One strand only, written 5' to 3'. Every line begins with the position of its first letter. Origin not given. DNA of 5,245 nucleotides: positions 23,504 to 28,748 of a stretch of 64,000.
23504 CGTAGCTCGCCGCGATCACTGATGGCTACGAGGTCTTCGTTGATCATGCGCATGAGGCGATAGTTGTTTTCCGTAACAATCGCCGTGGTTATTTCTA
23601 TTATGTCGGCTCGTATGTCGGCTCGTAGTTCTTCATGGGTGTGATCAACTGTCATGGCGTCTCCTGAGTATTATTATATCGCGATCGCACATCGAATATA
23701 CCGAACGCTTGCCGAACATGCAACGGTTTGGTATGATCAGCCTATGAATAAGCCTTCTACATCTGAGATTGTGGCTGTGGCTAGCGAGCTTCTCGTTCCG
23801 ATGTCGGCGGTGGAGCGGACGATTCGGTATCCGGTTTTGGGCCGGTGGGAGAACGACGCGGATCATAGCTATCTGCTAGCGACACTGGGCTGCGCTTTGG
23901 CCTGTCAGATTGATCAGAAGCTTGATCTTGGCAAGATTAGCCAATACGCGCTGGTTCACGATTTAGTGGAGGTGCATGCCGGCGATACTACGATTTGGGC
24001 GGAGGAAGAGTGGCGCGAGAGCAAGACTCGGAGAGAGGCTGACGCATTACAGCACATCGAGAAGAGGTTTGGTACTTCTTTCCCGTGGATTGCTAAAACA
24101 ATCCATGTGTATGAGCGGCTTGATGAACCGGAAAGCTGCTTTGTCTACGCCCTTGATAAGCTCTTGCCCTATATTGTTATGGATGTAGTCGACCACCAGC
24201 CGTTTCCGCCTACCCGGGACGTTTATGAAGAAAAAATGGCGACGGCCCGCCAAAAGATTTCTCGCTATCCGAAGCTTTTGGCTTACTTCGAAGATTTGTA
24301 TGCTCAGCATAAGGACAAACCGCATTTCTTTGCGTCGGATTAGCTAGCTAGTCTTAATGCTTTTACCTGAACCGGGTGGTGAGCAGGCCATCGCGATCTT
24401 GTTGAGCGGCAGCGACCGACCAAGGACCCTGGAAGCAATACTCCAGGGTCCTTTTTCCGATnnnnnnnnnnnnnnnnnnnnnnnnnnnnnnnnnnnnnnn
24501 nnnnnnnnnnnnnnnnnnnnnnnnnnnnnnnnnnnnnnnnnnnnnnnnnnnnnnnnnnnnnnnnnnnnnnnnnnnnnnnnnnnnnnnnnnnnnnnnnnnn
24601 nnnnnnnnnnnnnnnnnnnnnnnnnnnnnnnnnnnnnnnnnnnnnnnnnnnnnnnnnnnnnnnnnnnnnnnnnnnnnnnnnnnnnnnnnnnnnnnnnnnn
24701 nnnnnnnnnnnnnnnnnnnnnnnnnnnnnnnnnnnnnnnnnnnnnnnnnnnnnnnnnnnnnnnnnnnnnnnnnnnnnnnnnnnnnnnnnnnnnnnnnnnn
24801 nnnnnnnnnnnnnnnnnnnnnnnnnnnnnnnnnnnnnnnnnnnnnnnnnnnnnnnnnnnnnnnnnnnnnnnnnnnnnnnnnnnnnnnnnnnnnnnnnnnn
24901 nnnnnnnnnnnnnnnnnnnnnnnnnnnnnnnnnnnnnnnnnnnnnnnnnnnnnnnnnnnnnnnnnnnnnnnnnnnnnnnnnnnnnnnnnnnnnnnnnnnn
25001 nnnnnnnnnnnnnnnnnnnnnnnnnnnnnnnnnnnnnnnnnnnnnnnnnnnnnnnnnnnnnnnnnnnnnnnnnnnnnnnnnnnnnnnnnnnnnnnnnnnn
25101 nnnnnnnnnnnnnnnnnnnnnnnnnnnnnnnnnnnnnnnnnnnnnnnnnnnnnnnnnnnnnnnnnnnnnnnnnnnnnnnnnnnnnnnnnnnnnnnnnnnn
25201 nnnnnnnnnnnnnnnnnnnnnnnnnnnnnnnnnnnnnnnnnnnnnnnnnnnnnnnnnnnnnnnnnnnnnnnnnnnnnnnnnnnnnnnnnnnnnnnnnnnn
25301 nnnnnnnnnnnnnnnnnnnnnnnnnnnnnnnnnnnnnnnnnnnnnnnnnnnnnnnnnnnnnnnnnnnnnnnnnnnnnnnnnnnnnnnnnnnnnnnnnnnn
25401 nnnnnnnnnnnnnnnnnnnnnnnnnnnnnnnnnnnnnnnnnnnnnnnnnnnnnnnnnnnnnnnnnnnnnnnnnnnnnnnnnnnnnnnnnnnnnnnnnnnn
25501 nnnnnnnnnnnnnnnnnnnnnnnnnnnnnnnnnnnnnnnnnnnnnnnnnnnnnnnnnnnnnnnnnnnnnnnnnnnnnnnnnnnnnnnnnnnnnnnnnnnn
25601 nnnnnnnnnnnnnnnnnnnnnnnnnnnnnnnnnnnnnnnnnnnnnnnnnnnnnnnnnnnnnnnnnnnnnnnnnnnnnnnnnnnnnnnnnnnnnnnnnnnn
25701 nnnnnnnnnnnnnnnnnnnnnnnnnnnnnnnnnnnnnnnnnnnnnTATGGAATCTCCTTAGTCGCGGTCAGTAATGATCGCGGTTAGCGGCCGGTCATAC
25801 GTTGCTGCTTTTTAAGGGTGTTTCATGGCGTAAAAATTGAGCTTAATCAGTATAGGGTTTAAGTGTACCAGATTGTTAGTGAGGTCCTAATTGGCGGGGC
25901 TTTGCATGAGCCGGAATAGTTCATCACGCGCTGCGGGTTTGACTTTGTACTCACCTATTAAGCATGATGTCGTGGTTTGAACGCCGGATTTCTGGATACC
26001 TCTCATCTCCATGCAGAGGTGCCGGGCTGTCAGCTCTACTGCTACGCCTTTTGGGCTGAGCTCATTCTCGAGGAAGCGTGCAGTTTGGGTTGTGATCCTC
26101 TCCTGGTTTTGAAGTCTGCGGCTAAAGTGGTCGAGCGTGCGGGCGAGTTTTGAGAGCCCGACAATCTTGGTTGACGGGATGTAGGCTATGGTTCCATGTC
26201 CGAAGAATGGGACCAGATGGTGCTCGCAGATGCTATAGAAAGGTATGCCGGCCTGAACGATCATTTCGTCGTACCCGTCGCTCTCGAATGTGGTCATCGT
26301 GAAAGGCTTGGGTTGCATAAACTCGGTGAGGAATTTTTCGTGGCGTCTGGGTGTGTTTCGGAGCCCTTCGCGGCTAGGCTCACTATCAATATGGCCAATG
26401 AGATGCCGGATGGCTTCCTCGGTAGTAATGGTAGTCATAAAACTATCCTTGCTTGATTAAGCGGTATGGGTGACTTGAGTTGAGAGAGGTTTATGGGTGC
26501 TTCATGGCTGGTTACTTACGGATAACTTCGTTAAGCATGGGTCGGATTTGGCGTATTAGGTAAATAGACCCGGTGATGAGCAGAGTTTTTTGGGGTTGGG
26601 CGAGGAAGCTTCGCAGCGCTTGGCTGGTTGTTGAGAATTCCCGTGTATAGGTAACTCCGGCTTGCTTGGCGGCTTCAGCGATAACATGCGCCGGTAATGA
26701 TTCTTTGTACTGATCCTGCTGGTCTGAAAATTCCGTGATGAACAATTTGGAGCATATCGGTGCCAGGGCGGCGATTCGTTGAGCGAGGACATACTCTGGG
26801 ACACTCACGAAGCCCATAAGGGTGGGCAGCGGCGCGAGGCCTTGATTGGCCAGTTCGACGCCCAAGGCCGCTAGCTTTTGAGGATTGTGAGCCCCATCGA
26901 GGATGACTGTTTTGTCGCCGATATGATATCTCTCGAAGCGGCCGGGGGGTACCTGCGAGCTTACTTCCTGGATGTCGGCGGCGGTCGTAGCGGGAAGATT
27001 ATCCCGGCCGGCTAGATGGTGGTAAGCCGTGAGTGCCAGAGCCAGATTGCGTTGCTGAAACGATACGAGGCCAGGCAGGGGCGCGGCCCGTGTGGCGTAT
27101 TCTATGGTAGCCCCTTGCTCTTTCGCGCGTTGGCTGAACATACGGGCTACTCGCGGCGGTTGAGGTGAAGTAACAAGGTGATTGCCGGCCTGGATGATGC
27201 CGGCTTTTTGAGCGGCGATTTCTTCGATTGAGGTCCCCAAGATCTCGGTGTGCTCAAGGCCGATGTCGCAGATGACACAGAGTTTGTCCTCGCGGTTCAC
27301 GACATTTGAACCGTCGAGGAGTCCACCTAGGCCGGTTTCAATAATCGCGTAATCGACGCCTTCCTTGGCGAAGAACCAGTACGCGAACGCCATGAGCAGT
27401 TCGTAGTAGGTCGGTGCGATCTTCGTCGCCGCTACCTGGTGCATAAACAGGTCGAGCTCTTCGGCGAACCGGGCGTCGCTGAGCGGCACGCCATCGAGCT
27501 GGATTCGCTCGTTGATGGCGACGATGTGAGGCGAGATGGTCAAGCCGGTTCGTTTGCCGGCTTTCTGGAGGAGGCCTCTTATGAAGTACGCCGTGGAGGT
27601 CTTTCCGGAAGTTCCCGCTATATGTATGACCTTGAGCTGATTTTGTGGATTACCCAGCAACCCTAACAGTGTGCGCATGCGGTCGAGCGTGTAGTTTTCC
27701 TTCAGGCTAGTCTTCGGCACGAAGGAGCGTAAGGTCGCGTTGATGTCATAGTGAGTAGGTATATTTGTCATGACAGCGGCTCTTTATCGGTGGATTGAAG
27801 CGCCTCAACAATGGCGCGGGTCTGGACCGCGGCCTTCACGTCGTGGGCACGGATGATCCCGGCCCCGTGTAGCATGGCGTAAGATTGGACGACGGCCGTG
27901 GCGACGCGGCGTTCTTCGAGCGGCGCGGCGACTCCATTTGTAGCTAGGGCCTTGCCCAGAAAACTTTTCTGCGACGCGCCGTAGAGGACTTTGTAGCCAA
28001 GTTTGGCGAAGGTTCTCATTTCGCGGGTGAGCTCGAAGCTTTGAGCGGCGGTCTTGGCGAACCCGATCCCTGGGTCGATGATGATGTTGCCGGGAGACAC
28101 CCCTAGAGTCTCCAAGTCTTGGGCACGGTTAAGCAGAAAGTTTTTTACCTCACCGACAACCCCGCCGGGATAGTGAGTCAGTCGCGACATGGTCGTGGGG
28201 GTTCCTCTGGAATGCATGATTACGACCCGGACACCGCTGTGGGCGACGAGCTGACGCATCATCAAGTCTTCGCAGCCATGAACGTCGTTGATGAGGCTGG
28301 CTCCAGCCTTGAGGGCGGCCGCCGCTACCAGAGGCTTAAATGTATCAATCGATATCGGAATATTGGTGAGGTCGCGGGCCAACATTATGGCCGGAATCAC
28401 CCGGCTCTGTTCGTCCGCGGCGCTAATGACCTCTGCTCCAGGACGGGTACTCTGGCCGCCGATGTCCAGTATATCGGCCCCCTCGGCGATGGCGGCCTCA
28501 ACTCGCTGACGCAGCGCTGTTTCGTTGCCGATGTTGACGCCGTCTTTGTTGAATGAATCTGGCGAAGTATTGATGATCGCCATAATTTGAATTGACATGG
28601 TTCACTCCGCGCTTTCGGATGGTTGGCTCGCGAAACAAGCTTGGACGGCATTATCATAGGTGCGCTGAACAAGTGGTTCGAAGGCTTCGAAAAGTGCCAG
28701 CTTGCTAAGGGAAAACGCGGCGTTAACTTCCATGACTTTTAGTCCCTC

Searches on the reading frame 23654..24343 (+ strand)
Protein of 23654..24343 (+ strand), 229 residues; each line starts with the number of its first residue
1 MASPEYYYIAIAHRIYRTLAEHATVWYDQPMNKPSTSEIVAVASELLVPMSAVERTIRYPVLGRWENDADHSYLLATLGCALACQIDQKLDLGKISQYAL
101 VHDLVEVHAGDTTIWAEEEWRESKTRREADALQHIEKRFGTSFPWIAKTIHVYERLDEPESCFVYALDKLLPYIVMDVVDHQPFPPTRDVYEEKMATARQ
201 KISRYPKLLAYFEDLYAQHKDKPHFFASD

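Call 57: search_protein_families(library=pfam, proteins=[window:23654-24343:+], max_evalue=0.001)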
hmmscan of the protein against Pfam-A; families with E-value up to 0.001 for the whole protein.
window:23654-24343:+ (229 aa): 3 families
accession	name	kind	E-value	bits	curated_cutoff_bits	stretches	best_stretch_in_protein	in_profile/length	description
PF13023.12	HD_3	-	1.6e-20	74.1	22.5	1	64-183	19-138/165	HD domain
PF12917.13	YfbR-like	-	1.2e-05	25.5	25.9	1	64-174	22-139/182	5'-deoxynucleotidase YfbR-like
PF01966.28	HD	-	0.0002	22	22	1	69-170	2-113/116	HD domain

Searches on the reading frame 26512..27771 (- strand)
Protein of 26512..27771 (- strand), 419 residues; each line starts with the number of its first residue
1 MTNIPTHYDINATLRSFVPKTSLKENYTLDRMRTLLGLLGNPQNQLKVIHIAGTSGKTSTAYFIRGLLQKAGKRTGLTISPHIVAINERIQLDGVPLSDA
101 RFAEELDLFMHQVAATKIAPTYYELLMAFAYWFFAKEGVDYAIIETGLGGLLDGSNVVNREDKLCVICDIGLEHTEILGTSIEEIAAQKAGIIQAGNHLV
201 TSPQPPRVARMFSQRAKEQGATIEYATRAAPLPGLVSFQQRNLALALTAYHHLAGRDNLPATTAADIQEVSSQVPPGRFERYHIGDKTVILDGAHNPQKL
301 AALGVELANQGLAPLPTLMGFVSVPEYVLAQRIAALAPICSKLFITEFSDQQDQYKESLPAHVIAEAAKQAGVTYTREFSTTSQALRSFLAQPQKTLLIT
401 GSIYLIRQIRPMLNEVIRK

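Call 57: search_protein_families(library=pfam, proteins=[window:26512-27771:-], max_evalue=0.001)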
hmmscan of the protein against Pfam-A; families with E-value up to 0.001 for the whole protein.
window:26512-27771:- (419 aa): 2 families
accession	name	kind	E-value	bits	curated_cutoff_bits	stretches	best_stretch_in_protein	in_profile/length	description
PF08245.18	Mur_ligase_M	-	7e-09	36.4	24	1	51-211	1-131/200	Mur ligase middle domain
PF02875.26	Mur_ligase_C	-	1e-07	33.3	28.4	1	277-402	1-126/127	Mur ligase, glutamate ligase domain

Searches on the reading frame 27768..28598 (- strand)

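Call 57: search_protein_families(library=pfam, proteins=[window:27768-28598:-], max_evalue=0.001)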
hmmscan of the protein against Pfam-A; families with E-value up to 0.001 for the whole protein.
window:27768-28598:- (276 aa): 1 family
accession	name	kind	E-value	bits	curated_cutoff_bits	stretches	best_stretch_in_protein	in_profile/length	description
PF00809.28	Pterin_bind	-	2.5e-70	237.3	25.5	1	6-252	1-244/244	Pterin binding enzyme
